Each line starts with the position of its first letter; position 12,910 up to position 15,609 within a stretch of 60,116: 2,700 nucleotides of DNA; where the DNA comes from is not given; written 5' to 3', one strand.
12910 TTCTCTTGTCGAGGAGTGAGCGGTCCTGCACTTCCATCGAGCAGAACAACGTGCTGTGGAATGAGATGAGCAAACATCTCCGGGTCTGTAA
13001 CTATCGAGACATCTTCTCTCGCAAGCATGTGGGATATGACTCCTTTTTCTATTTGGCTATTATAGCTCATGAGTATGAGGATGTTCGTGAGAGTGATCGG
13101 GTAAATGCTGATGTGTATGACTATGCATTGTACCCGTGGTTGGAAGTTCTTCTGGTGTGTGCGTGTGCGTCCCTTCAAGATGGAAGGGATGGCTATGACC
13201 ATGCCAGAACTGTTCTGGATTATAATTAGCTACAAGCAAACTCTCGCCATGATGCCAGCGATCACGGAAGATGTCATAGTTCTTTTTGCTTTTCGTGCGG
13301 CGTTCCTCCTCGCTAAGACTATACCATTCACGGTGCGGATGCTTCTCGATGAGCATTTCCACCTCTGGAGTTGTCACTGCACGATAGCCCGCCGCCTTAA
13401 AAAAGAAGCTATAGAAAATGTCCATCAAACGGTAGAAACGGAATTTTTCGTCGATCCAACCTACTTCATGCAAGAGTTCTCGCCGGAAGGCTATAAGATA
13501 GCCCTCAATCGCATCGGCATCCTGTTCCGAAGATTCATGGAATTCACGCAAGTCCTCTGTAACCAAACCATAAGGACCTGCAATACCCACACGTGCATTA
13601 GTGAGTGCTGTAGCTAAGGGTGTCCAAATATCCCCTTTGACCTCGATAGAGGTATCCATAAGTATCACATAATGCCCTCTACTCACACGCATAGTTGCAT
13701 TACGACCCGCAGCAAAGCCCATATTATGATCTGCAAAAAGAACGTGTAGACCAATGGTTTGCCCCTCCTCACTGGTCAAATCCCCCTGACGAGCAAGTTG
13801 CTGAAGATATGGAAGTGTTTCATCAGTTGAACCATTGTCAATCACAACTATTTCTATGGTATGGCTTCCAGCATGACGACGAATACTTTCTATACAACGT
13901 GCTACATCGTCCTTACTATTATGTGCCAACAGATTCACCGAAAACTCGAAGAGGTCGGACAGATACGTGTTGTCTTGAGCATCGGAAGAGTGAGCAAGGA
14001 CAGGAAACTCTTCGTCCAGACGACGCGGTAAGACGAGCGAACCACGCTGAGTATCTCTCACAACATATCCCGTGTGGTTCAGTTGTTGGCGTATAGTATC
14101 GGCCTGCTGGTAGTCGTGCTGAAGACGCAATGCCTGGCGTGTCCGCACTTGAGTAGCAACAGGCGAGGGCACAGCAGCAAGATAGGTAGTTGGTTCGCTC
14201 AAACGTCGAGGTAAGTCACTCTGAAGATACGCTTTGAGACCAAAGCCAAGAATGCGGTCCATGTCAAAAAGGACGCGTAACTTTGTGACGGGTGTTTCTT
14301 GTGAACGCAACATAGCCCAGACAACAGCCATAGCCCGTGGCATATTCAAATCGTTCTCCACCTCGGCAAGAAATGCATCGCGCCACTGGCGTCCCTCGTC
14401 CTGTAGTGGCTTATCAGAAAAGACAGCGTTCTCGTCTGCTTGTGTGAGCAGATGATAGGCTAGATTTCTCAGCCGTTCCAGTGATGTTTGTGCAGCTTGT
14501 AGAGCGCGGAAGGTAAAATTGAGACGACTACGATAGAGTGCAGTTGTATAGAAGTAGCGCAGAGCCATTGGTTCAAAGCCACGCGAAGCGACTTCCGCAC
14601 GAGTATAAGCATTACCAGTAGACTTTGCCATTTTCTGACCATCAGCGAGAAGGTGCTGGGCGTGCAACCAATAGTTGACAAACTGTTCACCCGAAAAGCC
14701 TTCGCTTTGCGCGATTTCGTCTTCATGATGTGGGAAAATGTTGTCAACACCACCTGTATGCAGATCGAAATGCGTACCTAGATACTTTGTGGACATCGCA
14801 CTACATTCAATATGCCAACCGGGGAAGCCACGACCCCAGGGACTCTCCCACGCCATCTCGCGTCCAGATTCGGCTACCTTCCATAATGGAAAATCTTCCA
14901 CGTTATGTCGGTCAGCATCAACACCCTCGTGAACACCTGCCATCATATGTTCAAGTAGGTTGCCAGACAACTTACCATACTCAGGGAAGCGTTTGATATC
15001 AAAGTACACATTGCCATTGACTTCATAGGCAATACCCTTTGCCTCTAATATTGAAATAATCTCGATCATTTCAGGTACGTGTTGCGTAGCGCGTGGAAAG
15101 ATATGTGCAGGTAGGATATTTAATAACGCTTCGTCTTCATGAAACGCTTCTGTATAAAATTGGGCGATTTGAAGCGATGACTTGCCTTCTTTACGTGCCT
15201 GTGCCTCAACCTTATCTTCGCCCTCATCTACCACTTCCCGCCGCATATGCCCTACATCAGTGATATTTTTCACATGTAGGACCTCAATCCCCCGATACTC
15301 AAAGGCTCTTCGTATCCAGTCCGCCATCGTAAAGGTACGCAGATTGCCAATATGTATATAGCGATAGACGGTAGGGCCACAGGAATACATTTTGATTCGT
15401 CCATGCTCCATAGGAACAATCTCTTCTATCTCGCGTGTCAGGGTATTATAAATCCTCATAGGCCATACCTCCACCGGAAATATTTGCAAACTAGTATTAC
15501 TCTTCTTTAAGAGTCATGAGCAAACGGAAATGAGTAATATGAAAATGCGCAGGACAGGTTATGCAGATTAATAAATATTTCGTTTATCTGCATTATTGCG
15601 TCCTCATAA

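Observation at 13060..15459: Complete CysRS fused to a GT2 glycosyltransferase and a His-rich tail, heading a sugar-oxidoreductase operon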

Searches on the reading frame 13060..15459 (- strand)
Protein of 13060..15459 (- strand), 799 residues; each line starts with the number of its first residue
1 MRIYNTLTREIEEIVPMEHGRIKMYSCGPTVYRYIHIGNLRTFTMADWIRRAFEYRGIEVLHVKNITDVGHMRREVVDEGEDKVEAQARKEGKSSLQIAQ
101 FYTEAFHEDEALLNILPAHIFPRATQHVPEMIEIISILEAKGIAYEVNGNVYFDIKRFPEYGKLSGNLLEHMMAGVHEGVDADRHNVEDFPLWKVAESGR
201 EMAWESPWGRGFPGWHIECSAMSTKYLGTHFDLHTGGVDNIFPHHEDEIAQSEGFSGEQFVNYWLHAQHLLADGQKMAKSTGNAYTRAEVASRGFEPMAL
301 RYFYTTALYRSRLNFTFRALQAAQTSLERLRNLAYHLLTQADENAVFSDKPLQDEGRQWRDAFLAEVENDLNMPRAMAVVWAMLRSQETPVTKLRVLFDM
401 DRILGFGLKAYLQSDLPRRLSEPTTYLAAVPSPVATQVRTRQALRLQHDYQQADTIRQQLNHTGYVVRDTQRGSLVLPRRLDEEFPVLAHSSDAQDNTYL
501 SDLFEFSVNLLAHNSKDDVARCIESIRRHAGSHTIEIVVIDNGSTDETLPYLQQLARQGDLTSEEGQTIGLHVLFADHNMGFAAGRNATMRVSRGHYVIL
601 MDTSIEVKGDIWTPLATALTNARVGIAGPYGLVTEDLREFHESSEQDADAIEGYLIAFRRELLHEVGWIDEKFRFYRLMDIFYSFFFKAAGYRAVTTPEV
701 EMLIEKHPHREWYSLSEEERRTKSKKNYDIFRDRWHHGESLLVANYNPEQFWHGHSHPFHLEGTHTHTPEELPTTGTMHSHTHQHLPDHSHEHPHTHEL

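Call 3: search_protein_families(library=pfam, proteins=[window:13060-15459:-], max_evalue=0.01)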
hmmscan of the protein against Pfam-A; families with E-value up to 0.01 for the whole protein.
window:13060-15459:- (799 aa): 9 families
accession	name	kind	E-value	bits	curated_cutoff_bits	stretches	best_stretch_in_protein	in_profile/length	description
PF01406.26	tRNA-synt_1e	-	5.2e-95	318.7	27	1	14-324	2-300/301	tRNA synthetases class I (C) catalytic domain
PF00535.33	Glycos_transf_2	-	2.6e-16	60.4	23.3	1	510-640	4-125/168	Glycosyl transferase family 2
PF09334.17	tRNA-synt_1g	-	3.7e-07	29.7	20.1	0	265-321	316-372/391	tRNA synthetases class I (M)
PF01921.24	tRNA-synt_1f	-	5.9e-06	25.9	27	0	27-74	28-75/360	tRNA synthetases class I (K)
PF23493.1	CysS_C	-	0.00026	21.5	23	1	434-471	8-45/51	Cysteinyl-tRNA ligase anticodon binding domain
PF13641.12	Glyco_tranf_2_3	-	0.0032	17.9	27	0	514-602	11-94/230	Glycosyltransferase like family 2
PF13704.12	Glyco_tranf_2_4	-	0.0033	18.3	27.5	0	529-602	13-79/98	Glycosyl transferase family 2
PF00750.26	tRNA-synt_1d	-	0.0065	15.9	23.3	0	28-73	28-73/349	tRNA synthetases class I (R), catalytic domain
PF13712.12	Glyco_tranf_2_5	-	0.0094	16.1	27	0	639-707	126-189/210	Glycosyltransferase like family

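Call 5: find_homologous_proteins(query=window:13060-15459:-, max_evalue=1e-10)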
Query window:13060-15459:- (799 aa): 8000 proteins with E <= 1e-10 among 8000 candidates; the best 120 are listed.
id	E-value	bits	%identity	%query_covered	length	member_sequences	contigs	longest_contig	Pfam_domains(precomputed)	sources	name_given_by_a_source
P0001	0.0e+0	1862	100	100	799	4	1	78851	PF09334.18,PF01406.26,PF01921.25,PF00535.33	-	-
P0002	0.0e+0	1703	90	100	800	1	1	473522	PF09334.18,PF01406.26,PF01921.25,PF00535.33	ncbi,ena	-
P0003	0.0e+0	1690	90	100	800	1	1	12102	PF09334.18,PF01406.26,PF23493.2,PF01921.25,PF00535.33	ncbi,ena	-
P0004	0.0e+0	1679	89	100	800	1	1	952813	PF09334.18,PF01406.26,PF01921.25,PF00535.33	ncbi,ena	-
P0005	0.0e+0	1661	89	100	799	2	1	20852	PF09334.18,PF01406.26,PF01921.25,PF00535.33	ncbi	ncbi:MAG: hypothetical protein NVSMB54_31930 [Ktedonobacteraceae bacterium]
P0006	0.0e+0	1642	88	100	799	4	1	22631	PF09334.18,PF13641.13,PF01406.26,PF01921.25,PF00535.33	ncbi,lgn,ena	-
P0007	0.0e+0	1627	87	100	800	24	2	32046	PF09334.18,PF13641.13,PF01406.26,PF01921.25,PF00535.33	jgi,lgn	-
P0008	0.0e+0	1626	86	100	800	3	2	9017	PF09334.18,PF01406.26,PF01921.25,PF00535.33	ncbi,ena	-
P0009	0.0e+0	1610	85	100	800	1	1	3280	PF09334.18,PF01406.26,PF01921.25,PF00535.33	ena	-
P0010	0.0e+0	1607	86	100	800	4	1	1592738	PF09334.18,PF01406.26,PF01921.25,PF00535.33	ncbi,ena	-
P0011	0.0e+0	1597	85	100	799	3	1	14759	PF09334.18,PF01406.26,PF01921.25,PF00535.33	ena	-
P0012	0.0e+0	1597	85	100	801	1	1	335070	PF09334.18,PF01406.26,PF01921.25,PF00535.33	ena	-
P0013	0.0e+0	1594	85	100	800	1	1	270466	PF09334.18,PF01406.26,PF01921.25,PF00535.33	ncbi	-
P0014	0.0e+0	1592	85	100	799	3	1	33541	PF09334.18,PF01406.26,PF01921.25,PF00535.33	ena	-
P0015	0.0e+0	1583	85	100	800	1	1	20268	PF09334.18,PF01406.26,PF01921.25,PF00535.33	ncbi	-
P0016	0.0e+0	1532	81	100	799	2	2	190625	PF09334.18,PF01406.26,PF01921.25,PF00535.33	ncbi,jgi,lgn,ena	-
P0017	0.0e+0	1513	80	99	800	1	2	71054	PF09334.18,PF01406.26,PF01921.25,PF00535.33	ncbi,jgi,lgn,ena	-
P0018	0.0e+0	1508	80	100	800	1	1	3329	PF09334.18,PF01406.26,PF00535.33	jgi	jgi:cysteinyl-tRNA synthetase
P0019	0.0e+0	1508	80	99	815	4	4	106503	PF09334.18,PF01406.26,PF01921.25,PF00535.33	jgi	-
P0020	0.0e+0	1504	80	99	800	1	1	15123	PF09334.18,PF01406.26,PF00535.33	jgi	jgi:cysteinyl-tRNA synthetase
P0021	0.0e+0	1500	79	100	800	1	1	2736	PF09334.18,PF01406.26,PF00535.33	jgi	jgi:cysteinyl-tRNA synthetase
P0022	0.0e+0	1498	80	99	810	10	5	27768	PF09334.18,PF01406.26,PF00535.33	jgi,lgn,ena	-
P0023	0.0e+0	1494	79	100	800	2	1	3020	PF09334.18,PF01406.26,PF00535.33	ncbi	-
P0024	0.0e+0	1491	78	99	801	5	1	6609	PF09334.18,PF01406.26,PF00535.33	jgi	jgi:cysteinyl-tRNA synthetase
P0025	0.0e+0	1491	79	100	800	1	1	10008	PF09334.18,PF13641.13,PF01406.26,PF00535.33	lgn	-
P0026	0.0e+0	1485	78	100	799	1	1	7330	PF09334.18,PF13641.13,PF01406.26,PF01921.25,PF00535.33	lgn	-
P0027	0.0e+0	1481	79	100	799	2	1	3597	PF09334.18,PF01406.26,PF00535.33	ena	-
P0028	0.0e+0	1481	78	100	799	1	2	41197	PF09334.18,PF01406.26,PF00535.33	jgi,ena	jgi:cysteinyl-tRNA synthetase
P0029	0.0e+0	1480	79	100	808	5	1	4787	PF09334.18,PF01406.26,PF00535.33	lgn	-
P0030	0.0e+0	1476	79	100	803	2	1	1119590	PF09334.18,PF01406.26,PF00535.33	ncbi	-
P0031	0.0e+0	1471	78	100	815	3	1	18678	PF09334.18,PF01406.26,PF00535.33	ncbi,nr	ncbi:MAG TPA: cysteine--tRNA ligase [Ktedonobacter sp.]|nr:cysteine--tRNA ligase [Ktedonobacter sp.]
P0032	0.0e+0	1470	78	99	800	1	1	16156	PF09334.18,PF01406.26,PF01921.25,PF00535.33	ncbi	-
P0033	0.0e+0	1460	78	100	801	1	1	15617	PF09334.18,PF01406.26,PF00535.33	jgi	jgi:cysteinyl-tRNA synthetase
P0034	0.0e+0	1448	77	100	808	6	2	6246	PF09334.18,PF01406.26,PF00535.33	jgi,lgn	jgi:cysteinyl-tRNA synthetase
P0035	0.0e+0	1436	76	100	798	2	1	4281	PF09334.18,PF01406.26,PF00535.33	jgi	jgi:cysteinyl-tRNA synthetase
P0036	0.0e+0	1435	76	100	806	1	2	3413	PF09334.18,PF01406.26,PF00535.33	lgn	-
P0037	0.0e+0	1434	75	100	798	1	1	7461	PF09334.18,PF01406.26,PF00535.33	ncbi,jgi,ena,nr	ncbi:MAG TPA: cysteine--tRNA ligase [Ktedonobacteraceae bacterium]|nr:cysteine--tRNA ligase [Ktedono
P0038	0.0e+0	1430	76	100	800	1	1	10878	PF09334.18,PF01406.26,PF00535.33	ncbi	ncbi:MAG: cysteine--tRNA ligase [Ktedonobacteraceae bacterium]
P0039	0.0e+0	1426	76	100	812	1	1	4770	PF09334.18,PF01406.26,PF00535.33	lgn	-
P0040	0.0e+0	1424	76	99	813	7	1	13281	PF09334.18,PF01406.26,PF00535.33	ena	-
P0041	0.0e+0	1424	75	100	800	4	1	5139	PF09334.18,PF01406.26,PF00535.33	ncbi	-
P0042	0.0e+0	1422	76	100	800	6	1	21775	PF09334.18,PF01406.26,PF00535.33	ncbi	ncbi:MAG: cysteine--tRNA ligase [Ktedonobacteraceae bacterium]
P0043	0.0e+0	1421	76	100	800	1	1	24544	PF09334.18,PF01406.26,PF00535.33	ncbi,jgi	-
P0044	0.0e+0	1420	76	100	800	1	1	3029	PF09334.18,PF01406.26,PF00535.33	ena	-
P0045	0.0e+0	1419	75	100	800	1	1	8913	PF09334.18,PF01406.26,PF00535.33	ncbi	-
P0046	0.0e+0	1416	75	100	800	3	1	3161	PF09334.18,PF01406.26,PF00535.33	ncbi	-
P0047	0.0e+0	1415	75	100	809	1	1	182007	PF09334.18,PF01406.26,PF00535.33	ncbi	-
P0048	0.0e+0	1415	75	100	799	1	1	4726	PF09334.18,PF01406.26,PF00535.33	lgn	-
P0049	0.0e+0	1415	75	100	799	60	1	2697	PF09334.18,PF01406.26,PF23493.2,PF00535.33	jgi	jgi:cysteinyl-tRNA synthetase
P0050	0.0e+0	1415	75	100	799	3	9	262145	PF09334.18,PF01406.26,PF01921.25,PF00535.33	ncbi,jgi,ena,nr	ncbi:MAG TPA: cysteine--tRNA ligase [Ktedonosporobacter sp.]|jgi:cysteinyl-tRNA synthetase|nr:cystei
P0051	0.0e+0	1414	74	100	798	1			PF09334.18,PF01406.26,PF00535.33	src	-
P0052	0.0e+0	1412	75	100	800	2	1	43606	PF09334.18,PF01406.26,PF00535.33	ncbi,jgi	-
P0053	0.0e+0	1412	75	100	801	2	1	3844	PF09334.18,PF01406.26,PF00535.33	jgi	jgi:cysteinyl-tRNA synthetase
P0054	0.0e+0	1411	76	100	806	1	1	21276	PF09334.18,PF01406.26,PF01921.25,PF00535.33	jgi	jgi:cysteinyl-tRNA synthetase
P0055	0.0e+0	1410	74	100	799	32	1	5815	PF09334.18,PF01406.26,PF01921.25,PF00133.29,PF00535.33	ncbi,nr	ncbi:MAG: cysteine--tRNA ligase [Chloroflexi bacterium]|nr:MAG: cysteine--tRNA ligase [Chloroflexota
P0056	0.0e+0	1410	75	100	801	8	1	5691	PF09334.18,PF01406.26,PF00535.33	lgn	-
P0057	0.0e+0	1409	74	100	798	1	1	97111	PF09334.18,PF01406.26,PF00535.33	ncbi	-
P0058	0.0e+0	1409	75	100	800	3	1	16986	PF09334.18,PF01406.26,PF00535.33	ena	-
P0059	0.0e+0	1409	75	100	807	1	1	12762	PF09334.18,PF01406.26,PF01921.25,PF00535.33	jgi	jgi:cysteinyl-tRNA synthetase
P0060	0.0e+0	1408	74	100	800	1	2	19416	PF09334.18,PF01406.26,PF00535.33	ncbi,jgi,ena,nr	ncbi:MAG TPA: cysteine--tRNA ligase [Ktedonobacteraceae bacterium]|nr:cysteine--tRNA ligase [Ktedono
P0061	0.0e+0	1406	74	100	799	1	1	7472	PF09334.18,PF01406.26,PF00535.33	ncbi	-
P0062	0.0e+0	1404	74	100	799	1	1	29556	PF09334.18,PF01406.26,PF00535.33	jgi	jgi:cysteinyl-tRNA synthetase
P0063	0.0e+0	1403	74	100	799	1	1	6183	PF09334.18,PF01406.26,PF01921.25,PF00133.29,PF00535.33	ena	-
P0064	0.0e+0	1403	75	100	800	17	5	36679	PF09334.18,PF01406.26,PF00535.33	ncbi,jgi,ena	-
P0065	0.0e+0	1402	73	99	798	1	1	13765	PF09334.18,PF01406.26,PF00535.33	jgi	jgi:cysteinyl-tRNA synthetase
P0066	0.0e+0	1401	74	99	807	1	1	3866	PF09334.18,PF13641.13,PF01406.26,PF00535.33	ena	-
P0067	0.0e+0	1401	74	100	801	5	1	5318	PF09334.18,PF01406.26,PF01921.25,PF00535.33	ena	-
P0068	0.0e+0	1401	74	100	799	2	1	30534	PF01406.26,PF01921.25,PF00535.33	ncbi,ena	-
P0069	0.0e+0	1401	75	100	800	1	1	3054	PF09334.18,PF01406.26,PF00535.33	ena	-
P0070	0.0e+0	1401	74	100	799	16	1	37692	PF09334.18,PF01406.26,PF23493.2,PF00535.33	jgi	jgi:cysteinyl-tRNA synthetase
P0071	0.0e+0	1400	74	100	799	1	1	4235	PF09334.18,PF01406.26,PF23493.2,PF00535.33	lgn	-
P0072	0.0e+0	1400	75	100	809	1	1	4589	PF09334.18,PF13641.13,PF01406.26,PF00535.33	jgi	-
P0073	0.0e+0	1400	74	100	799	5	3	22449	PF09334.18,PF01406.26,PF00535.33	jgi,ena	-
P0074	0.0e+0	1400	75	100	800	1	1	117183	PF09334.18,PF01406.26,PF00535.33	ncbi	-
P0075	0.0e+0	1399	75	100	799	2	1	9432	PF09334.18,PF01406.26,PF00535.33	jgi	jgi:cysteinyl-tRNA synthetase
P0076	0.0e+0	1398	74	100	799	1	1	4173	PF09334.18,PF01406.26,PF23493.2,PF00535.33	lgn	-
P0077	0.0e+0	1398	74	100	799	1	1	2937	PF09334.18,PF01406.26,PF23493.2,PF00535.33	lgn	-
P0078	0.0e+0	1398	75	99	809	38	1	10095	PF09334.18,PF01406.26,PF00535.33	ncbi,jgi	-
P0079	0.0e+0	1398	74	100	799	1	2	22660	PF09334.18,PF01406.26,PF00535.33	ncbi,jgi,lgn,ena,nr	ncbi:MAG TPA: cysteine--tRNA ligase [Ktedonobacteraceae bacterium]|nr:cysteine--tRNA ligase [Ktedono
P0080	0.0e+0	1398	74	100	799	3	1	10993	PF09334.18,PF01406.26,PF00535.33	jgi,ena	-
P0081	0.0e+0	1398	74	100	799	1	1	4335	PF09334.18,PF01406.26,PF23493.2,PF00535.33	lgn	-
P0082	0.0e+0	1398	73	100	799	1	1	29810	PF09334.18,PF01406.26,PF23493.2,PF00535.33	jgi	jgi:cysteinyl-tRNA synthetase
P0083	0.0e+0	1397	74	100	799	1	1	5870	PF09334.18,PF01406.26,PF23493.2,PF00535.33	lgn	-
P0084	0.0e+0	1396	74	100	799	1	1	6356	PF09334.18,PF01406.26,PF00535.33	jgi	jgi:cysteinyl-tRNA synthetase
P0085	0.0e+0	1396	74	100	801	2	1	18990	PF09334.18,PF01406.26,PF00535.33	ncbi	-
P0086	0.0e+0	1396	74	100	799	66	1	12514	PF09334.18,PF01406.26,PF00535.33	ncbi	-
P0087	0.0e+0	1396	74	100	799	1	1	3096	PF09334.18,PF01406.26,PF23493.2,PF00535.33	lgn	-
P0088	0.0e+0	1396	73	100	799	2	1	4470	PF09334.18,PF01406.26,PF01921.25,PF00535.33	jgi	jgi:cysteinyl-tRNA synthetase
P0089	0.0e+0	1396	74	100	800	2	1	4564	PF09334.18,PF01406.26,PF01921.25,PF00535.33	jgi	-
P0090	0.0e+0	1396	73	99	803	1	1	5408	PF09334.18,PF01406.26,PF00535.33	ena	-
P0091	0.0e+0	1395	74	100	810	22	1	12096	PF09334.18,PF01406.26,PF00535.33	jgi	jgi:cysteinyl-tRNA synthetase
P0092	0.0e+0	1395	75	100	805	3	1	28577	PF09334.18,PF01406.26,PF01921.25,PF00535.33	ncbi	-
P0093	0.0e+0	1395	74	100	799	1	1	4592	PF09334.18,PF01406.26,PF23493.2,PF00535.33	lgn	-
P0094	0.0e+0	1395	74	100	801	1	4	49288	PF09334.18,PF01406.26,PF00535.33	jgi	jgi:cysteinyl-tRNA synthetase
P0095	0.0e+0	1394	74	99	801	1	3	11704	PF09334.18,PF01406.26,PF00535.33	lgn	-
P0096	0.0e+0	1394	74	100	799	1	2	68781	PF09334.18,PF01406.26,PF00535.33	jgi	jgi:cysteinyl-tRNA synthetase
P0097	0.0e+0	1394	75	100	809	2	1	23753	PF09334.18,PF01406.26,PF01921.25,PF00535.33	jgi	-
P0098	0.0e+0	1394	74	100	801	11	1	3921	PF09334.18,PF01406.26,PF00535.33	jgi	jgi:cysteinyl-tRNA synthetase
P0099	0.0e+0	1394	74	100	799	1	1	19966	PF09334.18,PF01406.26,PF00535.33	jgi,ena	jgi:cysteinyl-tRNA synthetase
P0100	0.0e+0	1393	75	100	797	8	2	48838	PF09334.18,PF13641.13,PF01406.26,PF00535.33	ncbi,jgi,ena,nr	ncbi:MAG TPA: cysteine--tRNA ligase [Ktedonobacteraceae bacterium]|nr:cysteine--tRNA ligase [Ktedono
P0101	0.0e+0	1393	74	100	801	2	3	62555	PF09334.18,PF01406.26,PF00535.33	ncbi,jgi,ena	-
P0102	0.0e+0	1392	74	100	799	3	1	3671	PF09334.18,PF01406.26,PF00535.33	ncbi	-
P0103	0.0e+0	1392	74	100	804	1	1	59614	PF09334.18,PF01406.26,PF00535.33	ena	-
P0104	0.0e+0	1392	73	100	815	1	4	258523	PF09334.18,PF01406.26,PF01921.25,PF00535.33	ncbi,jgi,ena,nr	ncbi:MAG TPA: cysteine--tRNA ligase [Ktedonobacteraceae bacterium]|jgi:cysteinyl-tRNA synthetase|nr:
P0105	0.0e+0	1392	74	100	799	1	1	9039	PF09334.18,PF01406.26,PF00535.33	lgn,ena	-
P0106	0.0e+0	1391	74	100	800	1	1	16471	PF09334.18,PF01406.26,PF00535.33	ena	-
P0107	0.0e+0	1391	73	100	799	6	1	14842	PF09334.18,PF01406.26,PF00535.33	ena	-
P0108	0.0e+0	1391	73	100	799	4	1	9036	PF09334.18,PF01406.26,PF23493.2,PF00535.33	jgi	-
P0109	0.0e+0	1390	74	100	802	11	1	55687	PF09334.18,PF01406.26,PF01921.25,PF00535.33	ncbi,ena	-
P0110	0.0e+0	1390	73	100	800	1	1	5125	PF09334.18,PF01406.26,PF00535.33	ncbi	ncbi:MAG: hypothetical protein NVSMB27_31240 [Ktedonobacteraceae bacterium]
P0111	0.0e+0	1390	84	88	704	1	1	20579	PF01406.26,PF00535.33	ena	-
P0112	0.0e+0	1390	74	100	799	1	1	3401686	PF09334.18,PF01406.26,PF00535.33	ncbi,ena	-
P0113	0.0e+0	1389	73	100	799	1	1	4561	PF09334.18,PF01406.26,PF00535.33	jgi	jgi:cysteinyl-tRNA synthetase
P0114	0.0e+0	1389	74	100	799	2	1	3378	PF09334.18,PF01406.26,PF00535.33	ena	-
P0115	0.0e+0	1388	74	100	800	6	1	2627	PF09334.18,PF01406.26,PF00535.33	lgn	-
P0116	0.0e+0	1388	74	100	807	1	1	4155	PF09334.18,PF01406.26,PF00535.33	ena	-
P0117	0.0e+0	1388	74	100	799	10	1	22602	PF09334.18,PF01406.26,PF00535.33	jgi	-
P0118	0.0e+0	1388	73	100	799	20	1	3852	PF09334.18,PF01406.26,PF00535.33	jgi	-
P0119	0.0e+0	1388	74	100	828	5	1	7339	PF09334.18,PF01406.26,PF01921.25,PF00535.33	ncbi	-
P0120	0.0e+0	1387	74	100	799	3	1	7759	PF09334.18,PF01406.26,PF00535.33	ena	-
